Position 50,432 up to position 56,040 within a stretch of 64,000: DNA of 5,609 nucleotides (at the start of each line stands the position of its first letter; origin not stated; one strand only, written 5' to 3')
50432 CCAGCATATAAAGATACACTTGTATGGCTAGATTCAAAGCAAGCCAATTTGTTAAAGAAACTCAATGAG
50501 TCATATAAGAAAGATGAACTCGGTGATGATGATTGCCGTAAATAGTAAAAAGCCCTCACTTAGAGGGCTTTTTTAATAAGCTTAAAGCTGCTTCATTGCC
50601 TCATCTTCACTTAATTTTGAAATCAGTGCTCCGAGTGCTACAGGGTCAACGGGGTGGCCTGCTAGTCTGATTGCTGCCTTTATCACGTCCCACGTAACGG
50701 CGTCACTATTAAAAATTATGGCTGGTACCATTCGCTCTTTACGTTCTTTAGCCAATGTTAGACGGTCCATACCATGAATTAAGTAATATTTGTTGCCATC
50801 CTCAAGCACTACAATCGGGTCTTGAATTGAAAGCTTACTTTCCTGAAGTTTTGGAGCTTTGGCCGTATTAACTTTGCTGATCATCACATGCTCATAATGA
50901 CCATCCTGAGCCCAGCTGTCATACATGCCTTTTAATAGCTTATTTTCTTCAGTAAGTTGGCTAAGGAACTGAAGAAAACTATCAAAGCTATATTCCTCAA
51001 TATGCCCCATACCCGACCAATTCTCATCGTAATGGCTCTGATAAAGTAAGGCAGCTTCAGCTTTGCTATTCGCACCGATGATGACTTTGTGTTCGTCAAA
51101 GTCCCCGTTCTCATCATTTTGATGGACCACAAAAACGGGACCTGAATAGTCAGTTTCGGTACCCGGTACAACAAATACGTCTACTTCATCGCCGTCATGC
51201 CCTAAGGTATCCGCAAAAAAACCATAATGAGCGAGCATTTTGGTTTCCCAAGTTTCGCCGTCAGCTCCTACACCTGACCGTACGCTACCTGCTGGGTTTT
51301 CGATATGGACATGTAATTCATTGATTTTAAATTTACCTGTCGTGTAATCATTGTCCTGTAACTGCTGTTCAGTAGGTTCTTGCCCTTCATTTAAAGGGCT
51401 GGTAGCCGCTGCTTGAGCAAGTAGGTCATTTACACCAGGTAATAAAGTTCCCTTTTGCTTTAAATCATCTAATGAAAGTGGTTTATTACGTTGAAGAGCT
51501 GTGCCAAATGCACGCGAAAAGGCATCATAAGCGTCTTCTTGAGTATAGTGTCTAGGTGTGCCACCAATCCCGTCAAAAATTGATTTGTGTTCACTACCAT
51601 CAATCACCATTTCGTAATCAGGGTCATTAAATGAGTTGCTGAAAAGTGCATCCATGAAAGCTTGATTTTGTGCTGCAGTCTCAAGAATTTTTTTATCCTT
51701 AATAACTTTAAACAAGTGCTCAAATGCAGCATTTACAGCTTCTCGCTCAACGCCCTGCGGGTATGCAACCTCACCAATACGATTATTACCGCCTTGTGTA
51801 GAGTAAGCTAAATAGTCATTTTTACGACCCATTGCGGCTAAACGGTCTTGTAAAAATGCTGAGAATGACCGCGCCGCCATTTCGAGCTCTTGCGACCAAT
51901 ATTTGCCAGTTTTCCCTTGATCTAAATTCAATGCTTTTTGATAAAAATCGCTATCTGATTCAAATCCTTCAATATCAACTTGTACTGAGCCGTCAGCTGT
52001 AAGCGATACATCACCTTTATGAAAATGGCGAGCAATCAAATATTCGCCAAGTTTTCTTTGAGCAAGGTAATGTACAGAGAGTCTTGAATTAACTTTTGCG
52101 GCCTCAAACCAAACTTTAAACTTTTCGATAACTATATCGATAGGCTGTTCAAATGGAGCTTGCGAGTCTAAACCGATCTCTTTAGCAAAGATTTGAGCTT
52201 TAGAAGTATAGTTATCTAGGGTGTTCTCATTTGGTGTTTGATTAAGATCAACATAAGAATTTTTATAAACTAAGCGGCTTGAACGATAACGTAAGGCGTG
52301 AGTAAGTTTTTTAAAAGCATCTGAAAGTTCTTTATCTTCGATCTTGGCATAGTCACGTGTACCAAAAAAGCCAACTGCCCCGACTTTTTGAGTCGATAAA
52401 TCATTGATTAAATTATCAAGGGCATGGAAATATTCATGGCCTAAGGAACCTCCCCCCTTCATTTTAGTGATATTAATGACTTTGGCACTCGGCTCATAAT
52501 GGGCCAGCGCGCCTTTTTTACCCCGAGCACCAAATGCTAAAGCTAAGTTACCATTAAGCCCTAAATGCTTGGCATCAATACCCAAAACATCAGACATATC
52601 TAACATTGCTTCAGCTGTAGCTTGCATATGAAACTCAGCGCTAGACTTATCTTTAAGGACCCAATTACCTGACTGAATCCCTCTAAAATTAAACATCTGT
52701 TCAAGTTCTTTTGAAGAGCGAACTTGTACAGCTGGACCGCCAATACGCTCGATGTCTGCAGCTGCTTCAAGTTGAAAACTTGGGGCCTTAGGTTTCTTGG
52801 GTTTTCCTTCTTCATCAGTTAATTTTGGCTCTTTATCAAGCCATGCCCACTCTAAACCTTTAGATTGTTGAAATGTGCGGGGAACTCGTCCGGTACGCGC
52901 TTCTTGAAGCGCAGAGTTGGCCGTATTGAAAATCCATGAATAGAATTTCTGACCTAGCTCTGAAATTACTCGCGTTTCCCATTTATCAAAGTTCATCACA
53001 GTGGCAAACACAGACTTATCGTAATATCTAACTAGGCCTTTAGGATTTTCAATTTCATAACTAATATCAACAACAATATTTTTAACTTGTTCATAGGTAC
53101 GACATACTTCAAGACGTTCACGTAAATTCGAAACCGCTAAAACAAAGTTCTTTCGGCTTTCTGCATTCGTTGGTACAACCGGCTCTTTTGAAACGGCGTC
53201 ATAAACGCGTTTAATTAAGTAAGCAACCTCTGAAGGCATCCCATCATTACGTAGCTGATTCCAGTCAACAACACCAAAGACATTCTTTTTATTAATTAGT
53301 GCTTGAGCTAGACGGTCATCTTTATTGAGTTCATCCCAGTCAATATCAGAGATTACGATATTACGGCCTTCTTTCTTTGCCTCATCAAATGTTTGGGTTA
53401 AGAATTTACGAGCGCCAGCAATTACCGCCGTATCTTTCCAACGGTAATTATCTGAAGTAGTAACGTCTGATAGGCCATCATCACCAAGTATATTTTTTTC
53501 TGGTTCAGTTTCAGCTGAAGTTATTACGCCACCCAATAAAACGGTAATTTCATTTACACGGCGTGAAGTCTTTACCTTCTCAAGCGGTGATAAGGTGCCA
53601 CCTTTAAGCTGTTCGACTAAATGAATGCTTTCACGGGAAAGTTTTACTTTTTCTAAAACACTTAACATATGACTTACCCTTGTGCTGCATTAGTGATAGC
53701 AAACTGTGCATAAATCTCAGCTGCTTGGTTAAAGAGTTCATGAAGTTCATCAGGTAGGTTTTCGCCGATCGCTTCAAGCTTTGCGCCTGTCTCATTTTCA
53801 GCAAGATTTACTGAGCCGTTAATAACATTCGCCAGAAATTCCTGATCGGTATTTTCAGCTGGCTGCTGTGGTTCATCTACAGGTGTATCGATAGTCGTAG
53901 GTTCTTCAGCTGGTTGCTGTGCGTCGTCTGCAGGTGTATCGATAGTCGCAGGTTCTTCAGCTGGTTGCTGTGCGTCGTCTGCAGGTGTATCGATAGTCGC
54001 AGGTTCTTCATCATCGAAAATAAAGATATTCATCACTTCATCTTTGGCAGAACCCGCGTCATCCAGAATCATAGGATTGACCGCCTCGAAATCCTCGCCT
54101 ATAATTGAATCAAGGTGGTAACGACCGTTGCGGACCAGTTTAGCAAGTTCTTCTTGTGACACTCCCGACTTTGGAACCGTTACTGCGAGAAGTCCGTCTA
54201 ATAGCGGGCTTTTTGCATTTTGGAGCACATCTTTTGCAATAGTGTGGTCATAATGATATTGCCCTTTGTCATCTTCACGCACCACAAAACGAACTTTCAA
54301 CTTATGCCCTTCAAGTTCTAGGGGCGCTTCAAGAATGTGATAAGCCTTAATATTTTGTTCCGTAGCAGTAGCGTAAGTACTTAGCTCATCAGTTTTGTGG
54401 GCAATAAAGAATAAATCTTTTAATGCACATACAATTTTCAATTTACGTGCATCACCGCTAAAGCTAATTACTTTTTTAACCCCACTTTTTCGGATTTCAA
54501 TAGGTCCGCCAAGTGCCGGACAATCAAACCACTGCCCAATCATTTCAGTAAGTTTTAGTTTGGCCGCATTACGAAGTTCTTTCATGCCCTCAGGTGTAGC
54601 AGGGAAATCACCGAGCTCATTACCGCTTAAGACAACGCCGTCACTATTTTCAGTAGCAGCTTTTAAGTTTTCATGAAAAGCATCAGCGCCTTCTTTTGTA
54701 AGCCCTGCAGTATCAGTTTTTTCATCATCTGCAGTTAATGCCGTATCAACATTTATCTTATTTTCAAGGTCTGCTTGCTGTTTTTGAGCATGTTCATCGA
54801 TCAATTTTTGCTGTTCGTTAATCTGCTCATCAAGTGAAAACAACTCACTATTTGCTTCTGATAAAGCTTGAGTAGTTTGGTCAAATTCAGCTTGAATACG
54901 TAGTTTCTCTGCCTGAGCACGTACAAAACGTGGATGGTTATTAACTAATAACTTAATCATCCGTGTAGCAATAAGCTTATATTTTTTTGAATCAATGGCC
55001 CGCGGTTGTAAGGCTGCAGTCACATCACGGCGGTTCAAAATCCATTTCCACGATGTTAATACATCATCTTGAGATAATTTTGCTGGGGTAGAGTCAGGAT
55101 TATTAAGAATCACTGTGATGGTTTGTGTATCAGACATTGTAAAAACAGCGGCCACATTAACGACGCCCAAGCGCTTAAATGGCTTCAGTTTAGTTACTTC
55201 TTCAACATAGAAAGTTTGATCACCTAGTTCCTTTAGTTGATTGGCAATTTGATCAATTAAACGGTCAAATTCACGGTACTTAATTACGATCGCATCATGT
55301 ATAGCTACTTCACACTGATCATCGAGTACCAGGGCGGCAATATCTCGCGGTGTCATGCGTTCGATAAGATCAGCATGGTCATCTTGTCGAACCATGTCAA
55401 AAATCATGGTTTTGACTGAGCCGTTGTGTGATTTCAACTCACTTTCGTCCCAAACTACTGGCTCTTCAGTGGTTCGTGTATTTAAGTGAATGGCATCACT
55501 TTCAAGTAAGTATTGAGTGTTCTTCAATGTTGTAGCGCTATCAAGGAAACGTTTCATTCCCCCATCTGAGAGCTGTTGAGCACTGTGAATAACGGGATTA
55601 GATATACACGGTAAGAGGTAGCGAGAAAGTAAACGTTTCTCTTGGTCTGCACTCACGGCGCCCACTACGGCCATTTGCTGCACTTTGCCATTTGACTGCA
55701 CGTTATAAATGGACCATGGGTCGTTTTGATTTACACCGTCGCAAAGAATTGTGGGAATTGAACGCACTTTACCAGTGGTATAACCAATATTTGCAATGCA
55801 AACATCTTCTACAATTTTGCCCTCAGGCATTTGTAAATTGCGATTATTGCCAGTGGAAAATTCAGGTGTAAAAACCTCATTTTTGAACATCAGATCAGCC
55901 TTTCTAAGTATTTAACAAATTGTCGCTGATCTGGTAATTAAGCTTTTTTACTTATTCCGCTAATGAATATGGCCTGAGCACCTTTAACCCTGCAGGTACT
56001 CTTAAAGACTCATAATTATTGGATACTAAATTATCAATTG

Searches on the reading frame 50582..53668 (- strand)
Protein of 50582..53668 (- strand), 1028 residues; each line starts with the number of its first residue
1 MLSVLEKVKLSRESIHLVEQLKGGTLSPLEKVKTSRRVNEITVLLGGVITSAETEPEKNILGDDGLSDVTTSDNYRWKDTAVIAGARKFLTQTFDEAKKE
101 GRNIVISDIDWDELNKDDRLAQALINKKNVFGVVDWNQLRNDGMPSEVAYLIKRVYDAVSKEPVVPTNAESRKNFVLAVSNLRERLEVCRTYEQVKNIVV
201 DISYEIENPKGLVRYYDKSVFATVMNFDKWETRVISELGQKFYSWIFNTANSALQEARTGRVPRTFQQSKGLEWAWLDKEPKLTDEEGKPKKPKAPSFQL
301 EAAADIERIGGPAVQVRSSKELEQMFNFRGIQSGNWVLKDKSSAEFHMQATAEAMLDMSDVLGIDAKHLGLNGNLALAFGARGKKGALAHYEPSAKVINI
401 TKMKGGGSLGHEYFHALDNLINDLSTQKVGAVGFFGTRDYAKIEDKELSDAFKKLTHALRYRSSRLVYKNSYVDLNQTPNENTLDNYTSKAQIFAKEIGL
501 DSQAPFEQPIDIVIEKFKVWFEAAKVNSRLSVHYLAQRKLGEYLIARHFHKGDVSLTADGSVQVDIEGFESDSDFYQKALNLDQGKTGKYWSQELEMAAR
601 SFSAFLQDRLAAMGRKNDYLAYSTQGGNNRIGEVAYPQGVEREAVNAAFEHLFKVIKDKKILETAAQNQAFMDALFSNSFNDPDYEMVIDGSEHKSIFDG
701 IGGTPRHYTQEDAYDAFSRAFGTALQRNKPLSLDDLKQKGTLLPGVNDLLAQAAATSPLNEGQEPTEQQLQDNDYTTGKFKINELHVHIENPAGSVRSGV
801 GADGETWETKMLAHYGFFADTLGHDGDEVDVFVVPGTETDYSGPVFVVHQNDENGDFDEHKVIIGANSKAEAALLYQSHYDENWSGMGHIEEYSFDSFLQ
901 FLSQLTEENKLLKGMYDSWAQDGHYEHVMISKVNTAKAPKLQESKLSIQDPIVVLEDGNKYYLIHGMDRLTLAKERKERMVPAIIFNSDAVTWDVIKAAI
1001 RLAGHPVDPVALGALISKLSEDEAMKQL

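Call 59: search_protein_families(library=pfam, proteins=[window:50582-53668:-], max_evalue=0.01)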
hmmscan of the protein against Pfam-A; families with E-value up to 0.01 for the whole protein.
window:50582-53668:- (1028 aa): 3 families
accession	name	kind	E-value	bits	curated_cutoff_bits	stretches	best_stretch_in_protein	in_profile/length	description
PF18823.6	InPase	-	4.7e-42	143.5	26.8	1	768-901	2-133/135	Inorganic Pyrophosphatase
PF18796.6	LPD1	-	1e-19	70.7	27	1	582-659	1-77/78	Large polyvalent protein-associated domain 1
PF00719.24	Pyrophosphatase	-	0.0019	18.5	23.5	1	809-835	32-58/153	Inorganic pyrophosphatase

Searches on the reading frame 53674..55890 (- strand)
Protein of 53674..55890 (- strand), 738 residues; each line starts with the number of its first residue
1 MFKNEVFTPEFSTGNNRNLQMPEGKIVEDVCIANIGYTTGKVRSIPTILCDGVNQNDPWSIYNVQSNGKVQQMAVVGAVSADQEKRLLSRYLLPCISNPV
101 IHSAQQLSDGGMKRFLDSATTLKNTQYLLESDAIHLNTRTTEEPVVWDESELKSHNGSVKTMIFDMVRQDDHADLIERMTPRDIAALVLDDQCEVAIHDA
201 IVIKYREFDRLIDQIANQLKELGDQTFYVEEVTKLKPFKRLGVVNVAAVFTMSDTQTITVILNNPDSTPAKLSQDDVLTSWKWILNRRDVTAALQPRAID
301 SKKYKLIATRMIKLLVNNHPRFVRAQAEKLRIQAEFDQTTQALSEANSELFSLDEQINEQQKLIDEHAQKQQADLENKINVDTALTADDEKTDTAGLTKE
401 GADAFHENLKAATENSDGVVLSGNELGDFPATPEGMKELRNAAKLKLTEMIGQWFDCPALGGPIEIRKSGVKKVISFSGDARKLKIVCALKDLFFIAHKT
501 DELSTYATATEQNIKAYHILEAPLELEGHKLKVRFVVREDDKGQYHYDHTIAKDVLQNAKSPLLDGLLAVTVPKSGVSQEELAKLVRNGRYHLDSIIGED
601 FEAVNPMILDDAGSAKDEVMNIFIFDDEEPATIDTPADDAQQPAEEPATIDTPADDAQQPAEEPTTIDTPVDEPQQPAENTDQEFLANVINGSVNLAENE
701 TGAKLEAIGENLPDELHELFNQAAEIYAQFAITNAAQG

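Call 70: search_protein_families(library=phrogs, proteins=[window:53674-55890:-], max_evalue=0.00001)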
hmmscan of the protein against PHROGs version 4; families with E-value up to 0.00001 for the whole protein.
window:53674-55890:- (738 aa): 5 families
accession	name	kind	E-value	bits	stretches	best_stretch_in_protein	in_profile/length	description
phrog_18222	-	unknown function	1.2e-138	465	4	211-661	540-1094/2118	-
phrog_8883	-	unknown function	3.4e-36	125.9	1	32-380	30-377/650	-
phrog_21969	-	unknown function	4.7e-12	46.4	1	196-383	67-251/502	-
phrog_1926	-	other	1.9e-09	36.7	1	247-381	132-265/1410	released from the phage upon host infection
phrog_26978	-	unknown function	2e-08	34.6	1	242-382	128-259/343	-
